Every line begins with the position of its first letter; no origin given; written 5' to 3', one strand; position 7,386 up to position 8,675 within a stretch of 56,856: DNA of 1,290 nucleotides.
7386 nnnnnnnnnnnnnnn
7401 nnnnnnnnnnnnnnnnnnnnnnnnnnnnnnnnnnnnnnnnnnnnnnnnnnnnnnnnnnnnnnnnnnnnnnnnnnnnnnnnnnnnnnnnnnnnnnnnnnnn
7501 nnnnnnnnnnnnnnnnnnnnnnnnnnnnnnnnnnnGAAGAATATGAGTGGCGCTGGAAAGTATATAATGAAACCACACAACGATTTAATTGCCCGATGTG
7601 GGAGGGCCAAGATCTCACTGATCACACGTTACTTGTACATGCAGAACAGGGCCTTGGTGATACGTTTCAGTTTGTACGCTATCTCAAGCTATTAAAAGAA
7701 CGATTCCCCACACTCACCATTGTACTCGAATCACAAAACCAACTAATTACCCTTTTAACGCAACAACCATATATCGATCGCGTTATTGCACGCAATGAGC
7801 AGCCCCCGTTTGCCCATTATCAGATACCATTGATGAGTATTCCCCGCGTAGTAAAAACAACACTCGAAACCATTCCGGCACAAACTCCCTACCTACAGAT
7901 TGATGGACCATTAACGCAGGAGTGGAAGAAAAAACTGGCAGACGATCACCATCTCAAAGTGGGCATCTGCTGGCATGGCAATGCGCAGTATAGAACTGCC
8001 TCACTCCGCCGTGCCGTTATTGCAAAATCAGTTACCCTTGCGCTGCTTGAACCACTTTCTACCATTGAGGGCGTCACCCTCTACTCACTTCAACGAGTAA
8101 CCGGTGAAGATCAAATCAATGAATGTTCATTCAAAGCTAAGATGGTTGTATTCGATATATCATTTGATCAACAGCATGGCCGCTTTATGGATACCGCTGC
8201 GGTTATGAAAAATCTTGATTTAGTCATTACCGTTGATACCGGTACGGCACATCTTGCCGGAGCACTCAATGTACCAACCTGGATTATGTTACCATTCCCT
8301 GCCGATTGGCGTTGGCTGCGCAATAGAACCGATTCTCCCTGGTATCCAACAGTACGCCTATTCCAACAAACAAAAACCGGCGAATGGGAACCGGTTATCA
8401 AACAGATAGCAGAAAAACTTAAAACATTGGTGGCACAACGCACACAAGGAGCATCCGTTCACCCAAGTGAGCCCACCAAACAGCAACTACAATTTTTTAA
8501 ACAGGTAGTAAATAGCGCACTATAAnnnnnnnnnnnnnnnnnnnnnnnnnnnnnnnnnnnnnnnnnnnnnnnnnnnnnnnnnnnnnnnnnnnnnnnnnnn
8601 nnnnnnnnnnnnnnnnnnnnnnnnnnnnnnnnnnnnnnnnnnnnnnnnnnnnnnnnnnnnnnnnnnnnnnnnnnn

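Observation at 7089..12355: Three tandem, translationally coupled TPR plus GT9-like glycosyltransferase paralogs, all with Sec-type leaders, plus a small helical partner: candidate exported protein-glycosylation module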

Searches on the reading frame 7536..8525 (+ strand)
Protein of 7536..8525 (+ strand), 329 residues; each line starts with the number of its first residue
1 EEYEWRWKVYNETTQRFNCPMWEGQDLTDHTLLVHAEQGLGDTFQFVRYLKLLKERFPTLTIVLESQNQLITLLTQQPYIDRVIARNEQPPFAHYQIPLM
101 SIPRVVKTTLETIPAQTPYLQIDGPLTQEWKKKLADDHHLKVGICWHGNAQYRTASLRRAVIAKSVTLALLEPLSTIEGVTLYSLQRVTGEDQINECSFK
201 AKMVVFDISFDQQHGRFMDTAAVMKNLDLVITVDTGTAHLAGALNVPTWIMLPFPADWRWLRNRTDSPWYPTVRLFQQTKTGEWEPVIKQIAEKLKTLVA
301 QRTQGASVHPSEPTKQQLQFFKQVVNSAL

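Call 8: search_solved_structures(query=window:7536-8525:+, max_evalue=10, show_alignments=3)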
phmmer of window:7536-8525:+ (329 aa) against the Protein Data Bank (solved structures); distinct sequences matched with E-value up to 10: 4.
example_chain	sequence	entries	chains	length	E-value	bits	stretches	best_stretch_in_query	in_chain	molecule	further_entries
1o7k_A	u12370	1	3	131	0.76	12.3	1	46-106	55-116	NEUTROPHIL CYTOSOL FACTOR 1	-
1gd5_A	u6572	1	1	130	0.87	12.2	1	46-106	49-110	NEUTROPHIL CYTOSOL FACTOR 1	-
1kq6_A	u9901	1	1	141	1.1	11.9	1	46-106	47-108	neutrophil cytosol factor 1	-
3li8_A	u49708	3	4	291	1.8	11.1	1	169-265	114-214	Hypothetical sensory transduction histidine kinase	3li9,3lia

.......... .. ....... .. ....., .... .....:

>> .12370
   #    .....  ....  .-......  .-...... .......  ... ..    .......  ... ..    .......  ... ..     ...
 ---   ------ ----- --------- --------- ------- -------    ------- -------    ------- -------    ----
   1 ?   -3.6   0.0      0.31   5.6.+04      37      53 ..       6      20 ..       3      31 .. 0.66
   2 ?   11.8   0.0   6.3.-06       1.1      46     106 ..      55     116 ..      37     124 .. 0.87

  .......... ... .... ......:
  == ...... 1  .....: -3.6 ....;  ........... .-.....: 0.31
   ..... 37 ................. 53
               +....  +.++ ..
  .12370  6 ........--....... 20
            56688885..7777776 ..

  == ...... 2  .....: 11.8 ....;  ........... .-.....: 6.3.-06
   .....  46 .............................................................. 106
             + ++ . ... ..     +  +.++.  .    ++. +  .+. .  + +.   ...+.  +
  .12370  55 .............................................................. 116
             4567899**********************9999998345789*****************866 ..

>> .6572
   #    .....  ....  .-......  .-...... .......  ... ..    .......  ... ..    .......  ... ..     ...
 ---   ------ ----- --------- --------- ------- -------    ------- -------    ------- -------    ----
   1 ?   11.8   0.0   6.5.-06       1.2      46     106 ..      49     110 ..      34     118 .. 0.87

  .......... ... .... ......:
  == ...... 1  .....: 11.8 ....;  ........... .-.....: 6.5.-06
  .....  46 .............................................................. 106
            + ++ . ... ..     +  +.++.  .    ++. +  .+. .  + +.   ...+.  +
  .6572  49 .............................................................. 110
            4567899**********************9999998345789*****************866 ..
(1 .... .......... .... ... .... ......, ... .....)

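Call 9: find_homologous_proteins(query=window:7536-8525:+, max_evalue=0.001)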
Query window:7536-8525:+ (329 aa): 7526 proteins with E <= 0.001 among 8000 candidates; the best 120 are listed.
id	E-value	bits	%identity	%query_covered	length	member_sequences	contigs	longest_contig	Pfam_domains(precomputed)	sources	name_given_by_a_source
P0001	4.8e-222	754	100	100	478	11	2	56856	PF14559.13,PF13431.13,PF13414.13,PF13371.13,PF00515.35,PF13424.13,PF13428.13,PF13181.13,PF07719.24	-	-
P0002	2.9e-180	617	81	99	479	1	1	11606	PF13431.13,PF23914.2,PF13414.13,PF13428.13,PF14559.13,PF13371.13,PF00515.35,PF13424.13,PF13432.13,PF13181.13,PF01075.24,PF07719.24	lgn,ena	-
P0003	2.0e-174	598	79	99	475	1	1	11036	PF13431.13,PF23914.2,PF13414.13,PF13428.13,PF13374.13,PF14559.13,PF24575.2,PF13371.13,PF00515.35,PF13424.13,PF13432.13,PF13181.13,PF07719.24,PF13174.13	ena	-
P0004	2.6e-170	584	77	99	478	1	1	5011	PF13431.13,PF13414.13,PF13428.13,PF13374.13,PF14559.13,PF13371.13,PF00515.35,PF13424.13,PF13432.13,PF13181.13,PF01075.24,PF07719.24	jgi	jgi:tetratricopeptide (TPR) repeat protein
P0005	2.1e-162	558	74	99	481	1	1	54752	PF14559.13,PF13431.13,PF13414.13,PF13371.13,PF00515.35,PF13424.13,PF13432.13,PF13428.13,PF13181.13,PF07719.24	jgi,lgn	-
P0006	8.5e-159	546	73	99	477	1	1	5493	PF13431.13,PF23914.2,PF13414.13,PF13428.13,PF14559.13,PF24575.2,PF13371.13,PF00515.35,PF13424.13,PF13432.13,PF13181.13,PF01075.24,PF07719.24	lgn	-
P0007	5.3e-143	494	65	99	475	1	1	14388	PF13431.13,PF13414.13,PF13428.13,PF13374.13,PF14559.13,PF24575.2,PF13371.13,PF00515.35,PF13424.13,PF13432.13,PF13181.13,PF07719.24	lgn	-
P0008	6.5e-124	432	58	99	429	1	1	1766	PF14559.13,PF13431.13,PF12583.15,PF13414.13,PF13424.13,PF13428.13,PF13181.13,PF07719.24,PF13174.13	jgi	jgi:hypothetical protein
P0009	6.4e-121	422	58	92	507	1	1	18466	PF13431.13,PF23914.2,PF13414.13,PF13176.13,PF13428.13,PF25064.2,PF13374.13,PF14559.13,PF24575.2,PF13371.13,PF00515.35,PF13424.13,PF13432.13,PF13181.13,PF01075.24,PF07719.24,PF13174.13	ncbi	-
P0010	8.1e-118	412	49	91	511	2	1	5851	PF00515.35,PF13424.13,PF01075.24,PF07719.24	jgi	jgi:tetratricopeptide (TPR) repeat protein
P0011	2.4e-108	380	53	92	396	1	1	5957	PF13431.13,PF13414.13,PF00515.35,PF13424.13,PF13181.13,PF07719.24,PF13374.13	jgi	-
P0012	7.6e-106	372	52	92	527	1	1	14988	PF25063.1,PF13431.13,PF13414.13,PF13176.13,PF13428.13,PF13374.13,PF14559.13,PF24575.2,PF13371.13,PF00515.35,PF13424.13,PF13432.13,PF13181.13,PF07719.24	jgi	-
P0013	3.5e-105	370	52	91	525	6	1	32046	PF25063.1,PF13431.13,PF13414.13,PF13176.13,PF13428.13,PF13374.13,PF14559.13,PF24575.2,PF00515.35,PF13424.13,PF21033.5,PF13432.13,PF13181.13,PF07719.24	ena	-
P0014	6.8e-104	366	52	92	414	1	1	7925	PF14559.13,PF13431.13,PF13414.13,PF00515.35,PF13424.13,PF13181.13,PF07719.24,PF13374.13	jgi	-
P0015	5.5e-103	363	53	92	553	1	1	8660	PF14559.13,PF13431.13,PF13414.13,PF00515.35,PF13424.13,PF13432.13,PF13428.13,PF13181.13,PF07719.24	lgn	-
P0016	1.4e-102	362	71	69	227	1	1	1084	PF01075.24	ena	-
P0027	1.5e-97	345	50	91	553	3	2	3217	PF13431.13,PF23914.2,PF13414.13,PF13176.13,PF13428.13,PF13374.13,PF14559.13,PF24575.2,PF25068.3,PF13371.13,PF00515.35,PF12895.14,PF13424.13,PF21033.5,PF13432.13,PF13181.13,PF01075.24,PF07719.24,PF13174.13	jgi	-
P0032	6.5e-97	343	50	90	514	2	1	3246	PF13431.13,PF13414.13,PF13176.13,PF13428.13,PF14559.13,PF00515.35,PF13424.13,PF21033.5,PF13432.13,PF13181.13,PF01075.24,PF07719.24,PF13174.13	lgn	-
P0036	2.5e-96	341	51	92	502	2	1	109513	PF13431.13,PF23914.2,PF13414.13,PF13176.13,PF13428.13,PF14559.13,PF24575.2,PF13371.13,PF00515.35,PF12895.14,PF13424.13,PF13432.13,PF13181.13,PF07719.24,PF13174.13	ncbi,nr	ncbi:tetratricopeptide repeat-containing glycosyltransferase family protein [Candidatus Dependentiae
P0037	4.2e-96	340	52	90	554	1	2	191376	PF13431.13,PF13414.13,PF13176.13,PF13428.13,PF14559.13,PF24575.2,PF00515.35,PF13424.13,PF13432.13,PF13181.13,PF07719.24,PF13174.13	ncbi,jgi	jgi:tetratricopeptide (TPR) repeat protein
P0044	2.4e-95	338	51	89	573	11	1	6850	PF25063.1,PF13431.13,PF23914.2,PF13414.13,PF13176.13,PF13428.13,PF13374.13,PF14559.13,PF24575.2,PF13371.13,PF00515.35,PF12895.14,PF13424.13,PF21033.5,PF13432.13,PF13429.13,PF13181.13,PF01075.24,PF14561.13,PF07719.24,PF13174.13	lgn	-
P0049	7.9e-95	336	51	91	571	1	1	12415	PF25063.1,PF13431.13,PF23914.2,PF13414.13,PF13176.13,PF13428.13,PF13374.13,PF14559.13,PF24575.2,PF13371.13,PF00515.35,PF12895.14,PF13424.13,PF21033.5,PF13432.13,PF13181.13,PF01075.24,PF14561.13,PF07719.24,PF13174.13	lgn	-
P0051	9.0e-95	336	50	92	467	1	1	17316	PF13431.13,PF13414.13,PF00515.35,PF13432.13,PF13428.13,PF13181.13,PF01075.24,PF07719.24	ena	-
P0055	4.1e-94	334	50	92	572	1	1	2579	PF13431.13,PF23914.2,PF13414.13,PF13176.13,PF13428.13,PF13374.13,PF14559.13,PF24575.2,PF25068.3,PF13371.13,PF00515.35,PF12895.14,PF13424.13,PF21033.5,PF13432.13,PF13181.13,PF01075.24,PF07719.24,PF13174.13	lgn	-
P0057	5.8e-94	333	50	92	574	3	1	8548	PF25063.1,PF13431.13,PF23914.2,PF13414.13,PF23300.4,PF13176.13,PF13428.13,PF13374.13,PF14559.13,PF24575.2,PF27595.1,PF13371.13,PF00515.35,PF12895.14,PF13424.13,PF21033.5,PF13432.13,PF13429.13,PF13181.13,PF01075.24,PF07719.24,PF13174.13,PF20308.5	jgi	-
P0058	7.1e-94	333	49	90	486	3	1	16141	PF13431.13,PF13414.13,PF13176.13,PF13428.13,PF14559.13,PF24575.2,PF00515.35,PF12895.14,PF13424.13,PF13432.13,PF13181.13,PF01075.24,PF07719.24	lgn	-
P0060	7.3e-94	333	51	91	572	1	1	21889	PF25063.1,PF13431.13,PF23914.2,PF13414.13,PF13176.13,PF13428.13,PF13374.13,PF14559.13,PF24575.2,PF13371.13,PF00515.35,PF12895.14,PF13424.13,PF21033.5,PF13432.13,PF13181.13,PF01075.24,PF14561.13,PF07719.24,PF13174.13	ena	-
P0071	3.9e-93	331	50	92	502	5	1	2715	PF13431.13,PF23914.2,PF13414.13,PF13176.13,PF13428.13,PF14559.13,PF24575.2,PF13371.13,PF00515.35,PF13424.13,PF13432.13,PF13181.13,PF01075.24,PF07719.24,PF13174.13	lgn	-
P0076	5.2e-93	330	50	92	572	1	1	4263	PF13431.13,PF23914.2,PF13414.13,PF09797.16,PF13176.13,PF13428.13,PF13374.13,PF14559.13,PF24575.2,PF25068.3,PF13371.13,PF00515.35,PF12895.14,PF13424.13,PF21033.5,PF13432.13,PF13181.13,PF01075.24,PF14561.13,PF07719.24,PF13174.13,PF20308.5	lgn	-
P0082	1.3e-92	329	51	90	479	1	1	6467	PF14559.13,PF13431.13,PF00515.35,PF13424.13,PF13432.13,PF13428.13,PF01075.24,PF07719.24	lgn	-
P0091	9.7e-92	326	49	93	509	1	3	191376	PF13431.13,PF13414.13,PF13428.13,PF14559.13,PF24575.2,PF00515.35,PF13424.13,PF13432.13,PF13181.13,PF01075.24,PF07719.24,PF13174.13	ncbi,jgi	jgi:ADP-heptose:LPS heptosyltransferase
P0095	1.5e-91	325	48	92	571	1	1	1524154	PF13431.13,PF23914.2,PF13414.13,PF13428.13,PF13374.13,PF14559.13,PF24575.2,PF13371.13,PF00515.35,PF12895.14,PF13424.13,PF13432.13,PF13181.13,PF01075.24,PF07719.24,PF13174.13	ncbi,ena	-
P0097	2.0e-91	325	41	92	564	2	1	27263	PF13431.13,PF13414.13,PF13432.13,PF01075.24,PF07719.24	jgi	jgi:hypothetical protein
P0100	8.9e-91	323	49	91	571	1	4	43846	PF13431.13,PF23914.2,PF13414.13,PF13176.13,PF13428.13,PF13374.13,PF14559.13,PF24575.2,PF13371.13,PF00515.35,PF12895.14,PF13424.13,PF21033.5,PF13432.13,PF13181.13,PF01075.24,PF14561.13,PF07719.24,PF13174.13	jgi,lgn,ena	-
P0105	1.9e-90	322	50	91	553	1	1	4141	PF25063.1,PF13431.13,PF23914.2,PF13414.13,PF13176.13,PF13428.13,PF13374.13,PF14559.13,PF24575.2,PF13371.13,PF00515.35,PF12895.14,PF13424.13,PF21033.5,PF13432.13,PF13181.13,PF01075.24,PF07719.24,PF13174.13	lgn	-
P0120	1.5e-89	319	51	90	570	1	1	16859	PF25063.1,PF13431.13,PF23914.2,PF13414.13,PF13176.13,PF13428.13,PF13374.13,PF14559.13,PF24575.2,PF13371.13,PF00515.35,PF12895.14,PF13424.13,PF21033.5,PF13432.13,PF13181.13,PF01075.24,PF07719.24,PF13174.13,PF20308.5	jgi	jgi:tetratricopeptide (TPR) repeat protein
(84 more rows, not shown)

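Call 34: search_solved_structures(query=A4, max_evalue=10, show_alignments=3)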
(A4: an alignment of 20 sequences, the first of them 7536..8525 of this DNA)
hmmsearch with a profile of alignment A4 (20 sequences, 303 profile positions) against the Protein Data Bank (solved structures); distinct sequences matched with E-value up to 10: 1.
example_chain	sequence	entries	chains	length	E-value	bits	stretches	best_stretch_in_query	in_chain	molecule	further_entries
3tov_A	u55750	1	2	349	1.4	11.5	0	25-88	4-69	Glycosyl transferase family 9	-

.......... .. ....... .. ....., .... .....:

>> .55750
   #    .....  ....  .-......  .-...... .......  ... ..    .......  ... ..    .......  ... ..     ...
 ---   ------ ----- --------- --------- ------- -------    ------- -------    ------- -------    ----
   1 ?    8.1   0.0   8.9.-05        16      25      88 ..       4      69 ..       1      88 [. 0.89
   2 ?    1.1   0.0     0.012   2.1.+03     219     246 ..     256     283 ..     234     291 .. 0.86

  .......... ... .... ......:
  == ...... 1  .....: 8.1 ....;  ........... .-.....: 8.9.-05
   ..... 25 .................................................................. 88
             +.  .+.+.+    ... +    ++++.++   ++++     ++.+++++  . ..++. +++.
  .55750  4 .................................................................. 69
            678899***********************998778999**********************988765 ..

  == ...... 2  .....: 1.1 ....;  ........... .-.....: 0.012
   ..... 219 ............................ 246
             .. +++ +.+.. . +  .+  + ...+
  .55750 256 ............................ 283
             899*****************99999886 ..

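Call 42: predict_structure(alignment_id=A4)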
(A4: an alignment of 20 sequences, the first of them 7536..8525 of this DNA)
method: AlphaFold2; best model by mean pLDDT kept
length: 329 residues; sequences in the alignment: 20
mean_pLDDT: 89.5   pTM: 0.85
mean pLDDT of the five models: 89.5, 88.5, 87.8, 87.8, 87.4
residues with pLDDT >= 90: 216; 70-90: 91; 50-70: 20; < 50: 2
segments of 3 or more residues with pLDDT < 50: none
pLDDT, mean of each block of 10 residues (from residue 1): 68 73 96 91 94 96 95 96 93 95 91 90 95 94 92 79 89 96 90 91 90 89 97 94 97 86 85 93 94 97 67 74 85
secondary structure, 60 per line:
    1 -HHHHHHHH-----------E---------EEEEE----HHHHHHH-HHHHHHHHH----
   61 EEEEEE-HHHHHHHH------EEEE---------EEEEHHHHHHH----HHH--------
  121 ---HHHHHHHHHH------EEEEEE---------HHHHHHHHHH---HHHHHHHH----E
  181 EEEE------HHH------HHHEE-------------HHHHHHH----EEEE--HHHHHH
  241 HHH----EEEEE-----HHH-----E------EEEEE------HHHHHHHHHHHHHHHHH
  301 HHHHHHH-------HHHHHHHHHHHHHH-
elements in order: H2-9 E31-35 H40-46 H48-56 E61-66 H68-75 E82-85 E95-98 H99-105 H124-133 E140-145 H155-164 H168-175 E180-184 H218-224 E229-232 H235-243 E248-252 E273-277 H284-307 H315-328

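Call 47: fold_search(model_id=the predicted structure, library=pdb)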
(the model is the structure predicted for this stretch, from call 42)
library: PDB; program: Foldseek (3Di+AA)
matches with E <= 10: 1456; with E <= 0.001: 62
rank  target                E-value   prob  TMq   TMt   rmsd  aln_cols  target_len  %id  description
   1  1psw                  1.9e-09  1.00  0.57  0.57   6.1       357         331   13  Structure of E. coli ADP-heptose lps heptosyltransferase II (released 2003-07-08)
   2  3tov_A                1.9e-09  1.00  0.58  0.55   5.5       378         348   11  The crystal structure of the glycosyl transferase family 9 from Veillonella parvula DSM 2008 (released 2011-09-21)
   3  3tov_B                1.1e-08  1.00  0.52  0.50   7.5       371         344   12  The crystal structure of the glycosyl transferase family 9 from Veillonella parvula DSM 2008 (released 2011-09-21)
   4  2gt1_A                3.8e-07  1.00  0.52  0.53   6.3       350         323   13  E. coli heptosyltransferase WaaC. (released 2007-05-01)
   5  2h1h_A                4.5e-07  1.00  0.51  0.52   6.4       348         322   13  E. coli heptosyltransferase WaaC with ADP-2-deoxy-2-fluoro heptose (released 2007-05-22)
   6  9grx_1                9.6e-07  1.00  0.57  0.48   5.9       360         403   10  NDH-PSI-LHCI supercomplex from S. oleracea (released 2025-02-12)
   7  2h1h_B                1.2e-06  1.00  0.53  0.55   6.4       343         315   12  E. coli heptosyltransferase WaaC with ADP-2-deoxy-2-fluoro heptose (released 2007-05-22)
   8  6dfe_B                2.2e-06  1.00  0.52  0.53   6.8       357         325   12  The structure of a ternary complex of E. coli WaaC (released 2018-09-05)
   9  2gt1_B                4.5e-06  1.00  0.50  0.53   6.5       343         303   12  E. coli heptosyltransferase WaaC. (released 2007-05-01)
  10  2h1f_A                6.4e-06  1.00  0.50  0.51   7.4       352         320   12  E. coli heptosyltransferase WaaC with ADP (released 2007-05-22)
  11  4rap_D                1.2e-05  1.00  0.48  0.42   7.7       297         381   12  Crystal structure of bacterial iron-containing dodecameric glycosyltransferase TibC from enterotoxigenic E.coli H10407 (released 2014-10-29)
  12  4rb4_A                1.9e-05  1.00  0.44  0.38   7.7       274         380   11  Crystal structure of dodecameric iron-containing heptosyltransferase TibC in complex with ADP-D-beta-D-heptose at 3.9  (released 2014-11-05)
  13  4rb4_C                2.3e-05  1.00  0.47  0.41   7.1       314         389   12  Crystal structure of dodecameric iron-containing heptosyltransferase TibC in complex with ADP-D-beta-D-heptose at 3.9  (released 2014-11-05)
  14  4rap_H                2.5e-05  1.00  0.50  0.44   8.9       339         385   13  Crystal structure of bacterial iron-containing dodecameric glycosyltransferase TibC from enterotoxigenic E.coli H10407 (released 2014-10-29)
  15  4rap_J                2.5e-05  1.00  0.46  0.40   7.7       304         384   12  Crystal structure of bacterial iron-containing dodecameric glycosyltransferase TibC from enterotoxigenic E.coli H10407 (released 2014-10-29)
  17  4rap_G                3.1e-05  1.00  0.48  0.41   7.2       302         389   14  Crystal structure of bacterial iron-containing dodecameric glycosyltransferase TibC from enterotoxigenic E.coli H10407 (released 2014-10-29)
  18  4rb4_G                3.9e-05  1.00  0.47  0.40   7.1       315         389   13  Crystal structure of dodecameric iron-containing heptosyltransferase TibC in complex with ADP-D-beta-D-heptose at 3.9  (released 2014-11-05)
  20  4rb4_F                4.4e-05  1.00  0.48  0.42   9.2       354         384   12  Crystal structure of dodecameric iron-containing heptosyltransferase TibC in complex with ADP-D-beta-D-heptose at 3.9  (released 2014-11-05)
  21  4rb4_H                4.7e-05  1.00  0.47  0.41   9.9       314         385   13  Crystal structure of dodecameric iron-containing heptosyltransferase TibC in complex with ADP-D-beta-D-heptose at 3.9  (released 2014-11-05)
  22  4rb4_B                4.7e-05  1.00  0.46  0.40   9.4       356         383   12  Crystal structure of dodecameric iron-containing heptosyltransferase TibC in complex with ADP-D-beta-D-heptose at 3.9  (released 2014-11-05)
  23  4rap_B                5.0e-05  1.00  0.52  0.46   5.7       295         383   14  Crystal structure of bacterial iron-containing dodecameric glycosyltransferase TibC from enterotoxigenic E.coli H10407 (released 2014-10-29)
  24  4rb4_D                5.0e-05  1.00  0.45  0.39   8.4       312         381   11  Crystal structure of dodecameric iron-containing heptosyltransferase TibC in complex with ADP-D-beta-D-heptose at 3.9  (released 2014-11-05)
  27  4rb4_E                5.6e-05  1.00  0.43  0.37   7.7       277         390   12  Crystal structure of dodecameric iron-containing heptosyltransferase TibC in complex with ADP-D-beta-D-heptose at 3.9  (released 2014-11-05)
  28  4rap_C                5.6e-05  1.00  0.45  0.39   7.7       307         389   11  Crystal structure of bacterial iron-containing dodecameric glycosyltransferase TibC from enterotoxigenic E.coli H10407 (released 2014-10-29)
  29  4rap_A                5.6e-05  1.00  0.44  0.39   7.7       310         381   11  Crystal structure of bacterial iron-containing dodecameric glycosyltransferase TibC from enterotoxigenic E.coli H10407 (released 2014-10-29)
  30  4rb4_K                6.0e-05  1.00  0.43  0.37   6.8       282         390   12  Crystal structure of dodecameric iron-containing heptosyltransferase TibC in complex with ADP-D-beta-D-heptose at 3.9  (released 2014-11-05)
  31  4rb4_L                6.0e-05  1.00  0.48  0.43   8.3       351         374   11  Crystal structure of dodecameric iron-containing heptosyltransferase TibC in complex with ADP-D-beta-D-heptose at 3.9  (released 2014-11-05)
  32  4rap_F                7.1e-05  1.00  0.48  0.42   8.8       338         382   12  Crystal structure of bacterial iron-containing dodecameric glycosyltransferase TibC from enterotoxigenic E.coli H10407 (released 2014-10-29)
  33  4rap_L                7.5e-05  1.00  0.47  0.42   8.0       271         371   14  Crystal structure of bacterial iron-containing dodecameric glycosyltransferase TibC from enterotoxigenic E.coli H10407 (released 2014-10-29)
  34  4rap_E                8.0e-05  1.00  0.43  0.37   8.5       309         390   12  Crystal structure of bacterial iron-containing dodecameric glycosyltransferase TibC from enterotoxigenic E.coli H10407 (released 2014-10-29)
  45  4rb4_J                2.4e-04  1.00  0.48  0.42   9.1       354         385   12  Crystal structure of dodecameric iron-containing heptosyltransferase TibC in complex with ADP-D-beta-D-heptose at 3.9  (released 2014-11-05)
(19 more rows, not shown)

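Call 60: search_protein_representatives(alignment_id=A4)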
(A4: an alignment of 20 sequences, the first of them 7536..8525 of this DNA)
Query: 20 sequences, 303 profile positions. Proteins with E-value up to 0.001 (for the whole library): 44869; up to 1e-10: 38132; up to 1e-30: 23934. The best 150 are listed.
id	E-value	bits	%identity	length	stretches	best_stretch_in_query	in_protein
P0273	0.0e+00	1480.7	-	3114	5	2-295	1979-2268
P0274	0.0e+00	1385.2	-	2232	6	1-298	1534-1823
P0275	0.0e+00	1368.1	-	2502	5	2-297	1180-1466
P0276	0.0e+00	1334.2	-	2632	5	2-297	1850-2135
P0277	0.0e+00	1244.4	-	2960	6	2-301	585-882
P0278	0.0e+00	1189.9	-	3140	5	2-299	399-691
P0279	0.0e+00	1130.5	-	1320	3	2-301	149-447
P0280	0.0e+00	1125.3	-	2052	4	1-295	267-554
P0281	0.0e+00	1116.8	-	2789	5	1-296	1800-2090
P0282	0.0e+00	1104.9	-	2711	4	1-299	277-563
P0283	0.0e+00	1091.4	-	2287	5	2-299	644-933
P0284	0.0e+00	1087.5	-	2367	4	1-301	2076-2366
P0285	0.0e+00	1052.7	-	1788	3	2-297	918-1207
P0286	0.0e+00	1040.7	-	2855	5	19-295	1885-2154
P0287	0.0e+00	1036.8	-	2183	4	2-301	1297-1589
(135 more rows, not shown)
